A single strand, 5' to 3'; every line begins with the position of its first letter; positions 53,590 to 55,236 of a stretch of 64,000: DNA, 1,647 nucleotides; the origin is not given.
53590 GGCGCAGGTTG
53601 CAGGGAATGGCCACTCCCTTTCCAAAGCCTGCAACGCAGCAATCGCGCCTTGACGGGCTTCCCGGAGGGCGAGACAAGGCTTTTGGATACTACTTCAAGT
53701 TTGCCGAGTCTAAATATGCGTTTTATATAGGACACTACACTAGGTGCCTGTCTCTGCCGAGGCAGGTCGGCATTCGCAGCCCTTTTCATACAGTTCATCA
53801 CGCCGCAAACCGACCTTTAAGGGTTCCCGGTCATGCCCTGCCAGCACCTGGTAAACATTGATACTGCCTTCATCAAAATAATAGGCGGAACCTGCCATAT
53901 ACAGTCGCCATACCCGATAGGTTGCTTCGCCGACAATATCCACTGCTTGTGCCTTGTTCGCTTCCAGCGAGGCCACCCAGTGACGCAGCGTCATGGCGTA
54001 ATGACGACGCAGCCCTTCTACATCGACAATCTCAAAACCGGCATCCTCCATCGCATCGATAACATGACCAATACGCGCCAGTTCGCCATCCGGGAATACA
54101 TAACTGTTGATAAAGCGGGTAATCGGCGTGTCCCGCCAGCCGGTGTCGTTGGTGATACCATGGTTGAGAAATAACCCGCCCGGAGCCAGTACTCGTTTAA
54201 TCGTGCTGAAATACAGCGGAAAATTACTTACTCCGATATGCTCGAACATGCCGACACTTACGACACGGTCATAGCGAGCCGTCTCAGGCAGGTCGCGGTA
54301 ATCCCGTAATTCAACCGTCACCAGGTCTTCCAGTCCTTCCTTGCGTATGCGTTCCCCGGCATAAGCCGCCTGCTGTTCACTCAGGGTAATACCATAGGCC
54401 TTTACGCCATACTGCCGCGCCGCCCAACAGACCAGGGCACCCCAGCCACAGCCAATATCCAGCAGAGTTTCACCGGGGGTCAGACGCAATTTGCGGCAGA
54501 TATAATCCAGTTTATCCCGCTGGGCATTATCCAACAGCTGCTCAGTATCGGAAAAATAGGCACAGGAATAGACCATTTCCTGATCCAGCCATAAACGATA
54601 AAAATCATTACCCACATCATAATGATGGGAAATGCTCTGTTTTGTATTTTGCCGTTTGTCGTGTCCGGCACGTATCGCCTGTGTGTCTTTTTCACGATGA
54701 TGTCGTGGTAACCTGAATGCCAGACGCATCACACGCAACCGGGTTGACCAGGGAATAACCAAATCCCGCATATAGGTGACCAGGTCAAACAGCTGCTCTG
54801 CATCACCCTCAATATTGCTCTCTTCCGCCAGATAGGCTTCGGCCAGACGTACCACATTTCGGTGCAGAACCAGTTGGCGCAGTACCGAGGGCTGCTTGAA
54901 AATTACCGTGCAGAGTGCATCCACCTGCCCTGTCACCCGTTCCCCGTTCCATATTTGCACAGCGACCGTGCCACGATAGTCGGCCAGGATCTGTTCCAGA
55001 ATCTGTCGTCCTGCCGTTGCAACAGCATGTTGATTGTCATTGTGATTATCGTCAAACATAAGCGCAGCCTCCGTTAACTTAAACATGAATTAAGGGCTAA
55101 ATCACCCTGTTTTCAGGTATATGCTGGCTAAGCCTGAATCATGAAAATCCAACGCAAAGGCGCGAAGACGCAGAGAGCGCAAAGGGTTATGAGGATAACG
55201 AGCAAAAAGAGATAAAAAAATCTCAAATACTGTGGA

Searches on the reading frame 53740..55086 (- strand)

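Call 34: search_protein_families(library=ncbifam, proteins=[window:53740-55086:-], max_evalue=1e-10)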
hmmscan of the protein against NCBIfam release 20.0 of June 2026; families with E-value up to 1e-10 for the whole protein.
window:53740-55086:- (448 aa): 5 families
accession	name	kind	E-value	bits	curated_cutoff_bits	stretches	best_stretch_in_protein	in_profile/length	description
NF040703.1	cyclopro_CfaB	exception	8.3e-119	396.9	650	1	30-421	5-379/393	C17 cyclopropane fatty acid synthase CfaB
NF053839.1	CPFASynBruc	equivalog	4.8e-82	276.1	600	1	38-422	15-388/410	cyclopropane fatty acid synthase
NF008686.0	PRK11705.1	equivalog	6.3e-79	265.8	400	1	135-417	96-371/383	cyclopropane fatty acyl phospholipid synthase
NF040660.1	mycolic_MTase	equivalog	3.2e-59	200.8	390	1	150-414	6-279/283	cyclopropane mycolic acid synthase family methyltransferase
NF043040.1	corrin_prot_MT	hypoth_equivalog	2.3e-11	43.6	180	1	203-307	40-146/216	corrinoid protein-associated methyltransferase CpaM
